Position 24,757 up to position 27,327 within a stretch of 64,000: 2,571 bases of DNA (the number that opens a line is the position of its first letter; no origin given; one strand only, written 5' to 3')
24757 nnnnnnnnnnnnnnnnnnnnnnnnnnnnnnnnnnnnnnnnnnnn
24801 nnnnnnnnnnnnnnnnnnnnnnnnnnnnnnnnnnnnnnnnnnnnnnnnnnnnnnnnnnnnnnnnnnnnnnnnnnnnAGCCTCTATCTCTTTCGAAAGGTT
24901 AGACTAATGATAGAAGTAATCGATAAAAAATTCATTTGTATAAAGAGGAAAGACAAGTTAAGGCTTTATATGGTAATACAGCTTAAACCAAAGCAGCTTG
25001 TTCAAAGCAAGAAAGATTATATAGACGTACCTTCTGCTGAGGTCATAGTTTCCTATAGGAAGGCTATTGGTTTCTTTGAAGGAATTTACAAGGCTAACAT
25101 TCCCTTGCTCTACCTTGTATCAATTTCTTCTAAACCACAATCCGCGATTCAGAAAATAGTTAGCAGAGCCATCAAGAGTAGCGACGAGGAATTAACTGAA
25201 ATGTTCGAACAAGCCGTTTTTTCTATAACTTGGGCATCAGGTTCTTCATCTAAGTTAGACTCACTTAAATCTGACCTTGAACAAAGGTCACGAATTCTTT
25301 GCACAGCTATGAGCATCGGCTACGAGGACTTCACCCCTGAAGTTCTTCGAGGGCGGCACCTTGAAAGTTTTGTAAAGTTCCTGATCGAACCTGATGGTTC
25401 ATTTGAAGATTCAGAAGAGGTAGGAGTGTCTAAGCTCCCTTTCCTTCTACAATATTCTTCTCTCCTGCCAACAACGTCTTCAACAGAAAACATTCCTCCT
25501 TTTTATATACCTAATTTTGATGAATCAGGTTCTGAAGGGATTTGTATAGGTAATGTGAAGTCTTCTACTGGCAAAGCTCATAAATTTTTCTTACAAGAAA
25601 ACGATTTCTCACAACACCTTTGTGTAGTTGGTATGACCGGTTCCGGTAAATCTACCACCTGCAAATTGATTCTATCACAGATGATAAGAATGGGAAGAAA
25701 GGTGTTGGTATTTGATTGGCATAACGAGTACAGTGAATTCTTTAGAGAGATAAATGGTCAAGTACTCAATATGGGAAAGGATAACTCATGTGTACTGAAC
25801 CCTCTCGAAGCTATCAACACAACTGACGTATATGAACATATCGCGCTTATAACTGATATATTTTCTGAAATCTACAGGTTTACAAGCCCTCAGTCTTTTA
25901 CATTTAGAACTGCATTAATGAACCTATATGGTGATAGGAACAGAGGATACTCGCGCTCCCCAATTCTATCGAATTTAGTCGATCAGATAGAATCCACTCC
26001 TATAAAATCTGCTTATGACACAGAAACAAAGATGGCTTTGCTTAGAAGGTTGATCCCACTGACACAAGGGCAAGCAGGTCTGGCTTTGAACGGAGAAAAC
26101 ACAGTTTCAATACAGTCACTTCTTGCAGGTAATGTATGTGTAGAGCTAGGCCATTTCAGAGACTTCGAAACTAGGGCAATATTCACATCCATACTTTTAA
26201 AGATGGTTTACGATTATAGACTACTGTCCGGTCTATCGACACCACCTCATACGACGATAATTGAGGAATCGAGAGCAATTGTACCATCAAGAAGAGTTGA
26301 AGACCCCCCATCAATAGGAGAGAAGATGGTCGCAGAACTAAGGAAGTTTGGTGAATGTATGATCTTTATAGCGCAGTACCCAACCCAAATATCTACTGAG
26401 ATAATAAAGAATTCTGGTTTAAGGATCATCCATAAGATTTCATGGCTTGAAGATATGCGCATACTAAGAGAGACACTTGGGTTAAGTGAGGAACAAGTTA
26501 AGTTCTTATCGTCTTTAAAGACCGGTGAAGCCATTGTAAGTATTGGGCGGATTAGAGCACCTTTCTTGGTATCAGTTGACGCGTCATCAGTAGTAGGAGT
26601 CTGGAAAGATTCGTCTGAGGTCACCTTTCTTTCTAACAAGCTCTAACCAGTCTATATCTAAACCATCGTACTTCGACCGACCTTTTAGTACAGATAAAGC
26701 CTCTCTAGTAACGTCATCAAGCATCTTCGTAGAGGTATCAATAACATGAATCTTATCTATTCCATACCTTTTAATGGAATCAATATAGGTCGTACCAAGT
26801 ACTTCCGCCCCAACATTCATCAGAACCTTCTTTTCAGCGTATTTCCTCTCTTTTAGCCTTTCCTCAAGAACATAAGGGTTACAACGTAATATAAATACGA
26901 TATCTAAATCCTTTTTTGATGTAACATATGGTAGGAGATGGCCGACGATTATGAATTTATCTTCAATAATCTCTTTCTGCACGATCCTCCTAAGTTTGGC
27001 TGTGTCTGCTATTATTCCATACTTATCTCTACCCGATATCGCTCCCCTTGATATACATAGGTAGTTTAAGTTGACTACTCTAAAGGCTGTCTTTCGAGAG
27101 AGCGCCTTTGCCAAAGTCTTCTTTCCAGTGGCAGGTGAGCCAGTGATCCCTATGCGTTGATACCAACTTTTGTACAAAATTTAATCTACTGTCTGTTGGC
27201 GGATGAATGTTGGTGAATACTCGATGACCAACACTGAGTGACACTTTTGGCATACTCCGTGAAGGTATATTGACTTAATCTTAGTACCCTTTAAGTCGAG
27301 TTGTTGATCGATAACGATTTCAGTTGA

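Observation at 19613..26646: AT-rich Tad/Epd-like type IV pilus locus coupled to an extra HerA/VirB4 (DUF87) ATPase: possible Ced/Ted-like DNA-transfer or conjugation-like machinery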

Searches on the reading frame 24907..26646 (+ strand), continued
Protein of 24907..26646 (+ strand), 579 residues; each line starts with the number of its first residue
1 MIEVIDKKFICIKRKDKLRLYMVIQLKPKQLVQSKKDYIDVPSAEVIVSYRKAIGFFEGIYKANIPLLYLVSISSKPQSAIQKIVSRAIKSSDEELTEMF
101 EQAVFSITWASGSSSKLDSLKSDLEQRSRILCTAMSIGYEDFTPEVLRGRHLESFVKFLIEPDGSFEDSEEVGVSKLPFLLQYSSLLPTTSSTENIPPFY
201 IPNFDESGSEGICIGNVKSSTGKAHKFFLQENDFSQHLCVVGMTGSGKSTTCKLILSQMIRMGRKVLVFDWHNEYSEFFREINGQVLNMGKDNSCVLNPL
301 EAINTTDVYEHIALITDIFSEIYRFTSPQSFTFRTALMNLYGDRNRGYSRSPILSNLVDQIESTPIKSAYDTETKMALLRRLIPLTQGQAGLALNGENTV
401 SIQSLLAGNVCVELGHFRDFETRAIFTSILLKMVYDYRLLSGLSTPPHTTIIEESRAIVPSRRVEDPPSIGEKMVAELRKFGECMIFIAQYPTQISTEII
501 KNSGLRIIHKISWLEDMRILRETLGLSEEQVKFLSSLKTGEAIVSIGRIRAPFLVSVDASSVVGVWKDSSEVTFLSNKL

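Call 88: find_encoding_contigs(protein=P0194, flank=8000, max_places=1)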
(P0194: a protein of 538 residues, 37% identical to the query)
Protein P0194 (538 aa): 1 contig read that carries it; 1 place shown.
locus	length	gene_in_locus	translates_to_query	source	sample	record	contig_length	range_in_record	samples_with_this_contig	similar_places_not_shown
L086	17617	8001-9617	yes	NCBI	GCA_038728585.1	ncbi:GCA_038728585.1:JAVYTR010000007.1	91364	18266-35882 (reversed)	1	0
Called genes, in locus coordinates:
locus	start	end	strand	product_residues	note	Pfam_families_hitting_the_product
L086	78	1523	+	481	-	PF00206:Lyase_1, PF10415:FumaraseC_C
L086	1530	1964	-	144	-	PF14894:Lsm_C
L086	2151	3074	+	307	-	PF00382:TFIIB (faint)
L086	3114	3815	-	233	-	-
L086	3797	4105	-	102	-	-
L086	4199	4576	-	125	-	-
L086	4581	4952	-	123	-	-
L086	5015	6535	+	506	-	PF00437:T2SSE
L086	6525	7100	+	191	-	-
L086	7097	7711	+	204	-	-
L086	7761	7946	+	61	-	-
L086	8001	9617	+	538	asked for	PF01935:DUF87, PF05872:HerA_C (faint)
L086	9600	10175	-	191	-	PF13238:AAA_18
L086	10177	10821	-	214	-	PF02517:Rce1-like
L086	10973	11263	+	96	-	-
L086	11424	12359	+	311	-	PF00294:PfkB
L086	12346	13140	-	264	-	PF08704:GCD14, PF00398:RrnaAD (weak), PF01135:PCMT, PF01209:Ubie_methyltran, PF13847:Methyltransf_31, PF08241:Methyltransf_11, PF13578:Methyltransf_24 (weak), PF13649:Methyltransf_25, +2 more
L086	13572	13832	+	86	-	PF01938:TRAM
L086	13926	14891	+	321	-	PF01008:IF-2B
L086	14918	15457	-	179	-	PF02778:tRNA_int_endo_N, PF01974:tRNA_int_endo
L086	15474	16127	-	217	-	PF01865:PhoU_div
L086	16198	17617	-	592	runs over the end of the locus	PF04675:DNA_ligase_A_N, PF01068:DNA_ligase_A_M, PF09414:RNA_ligase (weak), PF04679:DNA_ligase_A_C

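Call 96: search_protein_families(library=ncbifam, proteins=[L085:9432-9992:-, L086:2151-3074:+, L083:1121-2002:+, L001:4036-4950:+, L085:5614-5982:+], max_evalue=0.01)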
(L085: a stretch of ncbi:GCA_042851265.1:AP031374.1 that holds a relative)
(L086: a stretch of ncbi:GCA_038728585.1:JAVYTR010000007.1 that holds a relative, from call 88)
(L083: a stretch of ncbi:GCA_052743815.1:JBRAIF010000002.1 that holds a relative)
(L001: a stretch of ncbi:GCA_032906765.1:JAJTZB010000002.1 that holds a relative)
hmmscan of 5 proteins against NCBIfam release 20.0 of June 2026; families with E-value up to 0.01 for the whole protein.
L085:9432-9992:- (186 aa): 3 families
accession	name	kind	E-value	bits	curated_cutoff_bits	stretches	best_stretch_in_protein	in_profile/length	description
NF001658.0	PRK00423.1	subfamily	3.5e-06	26.3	384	1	2-33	15-46/312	transcription initiation factor IIB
NF001629.0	PRK00415.1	equivalog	0.0026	17.2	70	1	2-29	16-43/62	30S ribosomal protein S27e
NF038271.1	strep_PBP2X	exception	0.003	15.8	1050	1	71-119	652-700/750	penicillin-binding protein PBP2X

L086:2151-3074:+ (307 aa): 1 family
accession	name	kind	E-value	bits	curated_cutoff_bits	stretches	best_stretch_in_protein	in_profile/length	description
NF001658.0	PRK00423.1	subfamily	0.00023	20.4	384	1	97-299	122-301/312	transcription initiation factor IIB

L083:1121-2002:+ (293 aa): 1 family
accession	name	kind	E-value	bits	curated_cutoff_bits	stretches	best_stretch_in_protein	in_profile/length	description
NF001658.0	PRK00423.1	subfamily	1.7e-05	24.1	384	1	52-288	89-302/312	transcription initiation factor IIB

L001:4036-4950:+ (304 aa): 1 family
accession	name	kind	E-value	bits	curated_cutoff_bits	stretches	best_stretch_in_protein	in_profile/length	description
NF001658.0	PRK00423.1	subfamily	2.3e-11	43.3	384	1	79-284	123-302/312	transcription initiation factor IIB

L085:5614-5982:+ (122 aa): 0 families

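Call 99: find_encoding_contigs(protein=P0198, flank=8000, max_places=1)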
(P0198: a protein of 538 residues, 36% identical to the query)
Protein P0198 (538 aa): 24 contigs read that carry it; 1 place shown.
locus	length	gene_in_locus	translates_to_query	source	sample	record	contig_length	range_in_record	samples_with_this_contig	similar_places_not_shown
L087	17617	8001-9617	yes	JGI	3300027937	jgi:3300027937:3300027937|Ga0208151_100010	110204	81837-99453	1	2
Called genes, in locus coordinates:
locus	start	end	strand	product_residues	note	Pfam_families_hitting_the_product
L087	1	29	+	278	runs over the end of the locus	PF22626:LysX_preATP_grasp, PF14397:ATPgrasp_ST (faint), PF02786:CPSase_L_D2 (weak), PF02955:GSH-S_ATP, PF08443:RimK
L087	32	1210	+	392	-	PF00202:Aminotran_3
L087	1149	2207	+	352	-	PF01546:Peptidase_M20, PF07687:M20_dimer (weak)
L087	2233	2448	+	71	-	-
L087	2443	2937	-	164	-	PF04677:CwfJ_C_1, PF11969:DcpS_C, PF01230:HIT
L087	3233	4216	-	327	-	PF14520:HHH_5, PF00154:RecA_N, PF13481:AAA_25, PF08423:Rad51, PF06745:ATPase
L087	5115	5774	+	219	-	PF01872:RibD_C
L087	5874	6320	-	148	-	PF09895:DUF2122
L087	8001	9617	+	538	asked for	PF01935:DUF87, PF10412:TrwB_AAD_bind (weak), PF05872:HerA_C (weak)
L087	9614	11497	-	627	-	PF04068:Fer4_RLI, PF00004:AAA (faint), PF00005:ABC_tran, PF02463:SMC_N (weak), PF13476:AAA_23 (weak), PF25199:nSTAND_NTPase5 (faint), PF13173:AAA_14 (faint), PF00005:ABC_tran, +1 more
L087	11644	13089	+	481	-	PF00860:Xan_ur_permease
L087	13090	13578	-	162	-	PF04008:Adenosine_kin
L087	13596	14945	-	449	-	PF01972:SDH_protease (weak), PF00574:CLP_protease, PF25145:NfeD1b_N, PF01957:NfeD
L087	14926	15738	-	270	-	PF01145:Band_7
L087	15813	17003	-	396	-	PF01751:Toprim (weak), PF13155:Toprim_2 (weak), PF13662:Toprim_4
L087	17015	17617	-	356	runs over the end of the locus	PF00579:tRNA-synt_1b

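Call 100: find_encoding_contigs(protein=P0197, flank=8000, max_places=1)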
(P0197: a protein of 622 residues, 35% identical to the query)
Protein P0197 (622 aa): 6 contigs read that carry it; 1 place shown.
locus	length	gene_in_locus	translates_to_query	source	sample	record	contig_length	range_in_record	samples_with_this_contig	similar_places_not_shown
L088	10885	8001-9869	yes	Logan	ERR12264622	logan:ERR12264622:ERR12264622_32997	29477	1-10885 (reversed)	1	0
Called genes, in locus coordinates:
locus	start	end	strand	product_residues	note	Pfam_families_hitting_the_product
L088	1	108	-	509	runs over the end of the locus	PF01702:TGT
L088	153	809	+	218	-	PF09754:PAC2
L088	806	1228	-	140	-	PF14438:SM-ATX (faint), PF01423:LSM (weak), PF14894:Lsm_C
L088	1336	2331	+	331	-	PF08271:Zn_Ribbon_TF (weak)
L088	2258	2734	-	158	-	-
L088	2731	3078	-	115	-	-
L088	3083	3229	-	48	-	-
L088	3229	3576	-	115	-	-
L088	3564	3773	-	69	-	-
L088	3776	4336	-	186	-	-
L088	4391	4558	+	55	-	-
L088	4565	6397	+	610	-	PF00437:T2SSE, PF27713:UCP018868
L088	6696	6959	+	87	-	-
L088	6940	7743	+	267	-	-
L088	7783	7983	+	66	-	-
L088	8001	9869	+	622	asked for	PF01935:DUF87, PF10412:TrwB_AAD_bind (faint)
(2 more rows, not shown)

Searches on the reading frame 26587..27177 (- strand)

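Call 84: search_protein_families(library=padloc, proteins=[window:26587-27177:-], max_evalue=0.001)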
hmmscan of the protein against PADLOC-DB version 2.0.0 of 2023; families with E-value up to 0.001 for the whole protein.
window:26587-27177:- (196 aa): 1 family
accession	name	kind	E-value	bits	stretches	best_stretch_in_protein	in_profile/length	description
PDLC00830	E1-E2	-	0.00091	15.6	0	88-168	282-363/551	E1-E2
